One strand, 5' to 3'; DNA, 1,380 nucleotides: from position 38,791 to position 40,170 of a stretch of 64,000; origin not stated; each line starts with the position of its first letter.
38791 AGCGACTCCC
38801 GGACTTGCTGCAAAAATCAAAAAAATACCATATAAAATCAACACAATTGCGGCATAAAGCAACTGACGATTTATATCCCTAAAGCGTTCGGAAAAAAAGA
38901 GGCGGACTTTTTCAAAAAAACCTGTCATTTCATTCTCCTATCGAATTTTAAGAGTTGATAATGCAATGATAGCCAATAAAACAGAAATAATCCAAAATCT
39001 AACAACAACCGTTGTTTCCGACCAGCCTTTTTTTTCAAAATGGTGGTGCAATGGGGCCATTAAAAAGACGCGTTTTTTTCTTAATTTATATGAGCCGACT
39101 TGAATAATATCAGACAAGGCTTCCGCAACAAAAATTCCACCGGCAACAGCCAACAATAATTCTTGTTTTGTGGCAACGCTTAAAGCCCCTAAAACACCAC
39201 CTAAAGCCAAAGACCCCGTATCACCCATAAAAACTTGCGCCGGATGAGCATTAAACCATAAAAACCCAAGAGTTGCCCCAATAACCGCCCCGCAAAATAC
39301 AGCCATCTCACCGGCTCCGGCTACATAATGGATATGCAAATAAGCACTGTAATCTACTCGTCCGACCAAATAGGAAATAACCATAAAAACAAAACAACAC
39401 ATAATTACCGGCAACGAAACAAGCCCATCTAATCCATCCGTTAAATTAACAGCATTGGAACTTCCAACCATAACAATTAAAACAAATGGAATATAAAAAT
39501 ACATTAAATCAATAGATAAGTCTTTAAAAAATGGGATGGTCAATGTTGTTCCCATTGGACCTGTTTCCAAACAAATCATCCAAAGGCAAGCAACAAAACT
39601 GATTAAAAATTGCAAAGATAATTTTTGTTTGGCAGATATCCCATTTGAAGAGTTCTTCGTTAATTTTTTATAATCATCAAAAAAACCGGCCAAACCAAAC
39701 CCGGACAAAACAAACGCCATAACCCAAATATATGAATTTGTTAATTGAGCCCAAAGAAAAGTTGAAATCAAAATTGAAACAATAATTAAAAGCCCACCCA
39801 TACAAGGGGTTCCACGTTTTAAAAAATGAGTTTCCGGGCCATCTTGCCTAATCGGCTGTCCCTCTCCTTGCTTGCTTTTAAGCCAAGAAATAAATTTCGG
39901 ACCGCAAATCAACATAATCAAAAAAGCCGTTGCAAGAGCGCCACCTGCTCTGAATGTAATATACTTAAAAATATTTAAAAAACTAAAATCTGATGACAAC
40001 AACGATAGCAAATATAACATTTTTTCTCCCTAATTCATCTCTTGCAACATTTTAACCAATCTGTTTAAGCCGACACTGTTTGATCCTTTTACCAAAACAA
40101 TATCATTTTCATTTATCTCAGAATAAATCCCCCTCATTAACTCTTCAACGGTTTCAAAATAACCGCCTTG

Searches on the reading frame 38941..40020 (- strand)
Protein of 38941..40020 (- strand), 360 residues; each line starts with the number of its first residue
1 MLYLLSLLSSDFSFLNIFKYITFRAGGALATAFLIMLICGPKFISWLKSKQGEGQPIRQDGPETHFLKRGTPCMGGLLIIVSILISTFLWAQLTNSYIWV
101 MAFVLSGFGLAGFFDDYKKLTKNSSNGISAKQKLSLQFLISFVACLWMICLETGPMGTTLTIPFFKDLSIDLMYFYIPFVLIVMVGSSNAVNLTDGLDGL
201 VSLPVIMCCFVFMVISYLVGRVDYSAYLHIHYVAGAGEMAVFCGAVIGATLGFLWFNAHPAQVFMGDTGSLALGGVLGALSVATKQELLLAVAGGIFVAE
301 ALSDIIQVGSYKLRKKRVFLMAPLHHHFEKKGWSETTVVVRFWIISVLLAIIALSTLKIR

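Call 37: find_encoding_contigs(protein=window:38941-40020:-, flank=10000, max_places=6)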
Protein window:38941-40020:- (360 aa): 3 contigs read that carry it; 2 places shown.
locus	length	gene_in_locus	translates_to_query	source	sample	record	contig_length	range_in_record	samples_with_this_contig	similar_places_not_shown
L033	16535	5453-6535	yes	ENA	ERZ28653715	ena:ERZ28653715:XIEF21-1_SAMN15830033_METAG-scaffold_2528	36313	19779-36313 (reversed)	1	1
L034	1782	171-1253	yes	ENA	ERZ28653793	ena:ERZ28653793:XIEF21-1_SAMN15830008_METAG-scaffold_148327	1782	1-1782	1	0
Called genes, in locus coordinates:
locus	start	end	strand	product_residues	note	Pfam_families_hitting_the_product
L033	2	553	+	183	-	?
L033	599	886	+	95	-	-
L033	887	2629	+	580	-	PF03717:PBP_dimer, PF00905:Transpeptidase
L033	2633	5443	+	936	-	PF01225:Mur_ligase (weak), PF08245:Mur_ligase_M, PF02875:Mur_ligase_C, PF01225:Mur_ligase, PF08245:Mur_ligase_M, PF02875:Mur_ligase_C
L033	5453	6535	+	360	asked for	PF00953:Glycos_transf_4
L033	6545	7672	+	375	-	PF01098:FTSW_RODA_SPOVE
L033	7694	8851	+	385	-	PF03033:Glyco_transf_28, PF13579:Glyco_trans_4_4 (faint), PF04101:Glyco_tran_28_C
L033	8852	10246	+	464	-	PF01225:Mur_ligase, PF08245:Mur_ligase_M, PF02875:Mur_ligase_C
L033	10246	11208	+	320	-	PF01565:FAD_binding_4, PF02873:MurB_C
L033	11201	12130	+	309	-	PF01820:Dala_Dala_lig_N (weak), PF02786:CPSase_L_D2, PF07478:Dala_Dala_lig_C, PF13535:ATP-grasp_4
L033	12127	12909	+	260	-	PF08478:POTRA_1, PF03799:FtsQ_DivIB_C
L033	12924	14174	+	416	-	PF02491:SHS2_FTSA, PF06723:MreB_Mbl, PF14450:FtsA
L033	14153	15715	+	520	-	PF00091:Tubulin, PF12327:FtsZ_C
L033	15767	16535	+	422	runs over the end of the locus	PF01029:NusB, PF01728:FtsJ (weak), PF01189:Methyltr_RsmB-F, PF13847:Methyltransf_31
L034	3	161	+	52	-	?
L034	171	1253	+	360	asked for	PF00953:Glycos_transf_4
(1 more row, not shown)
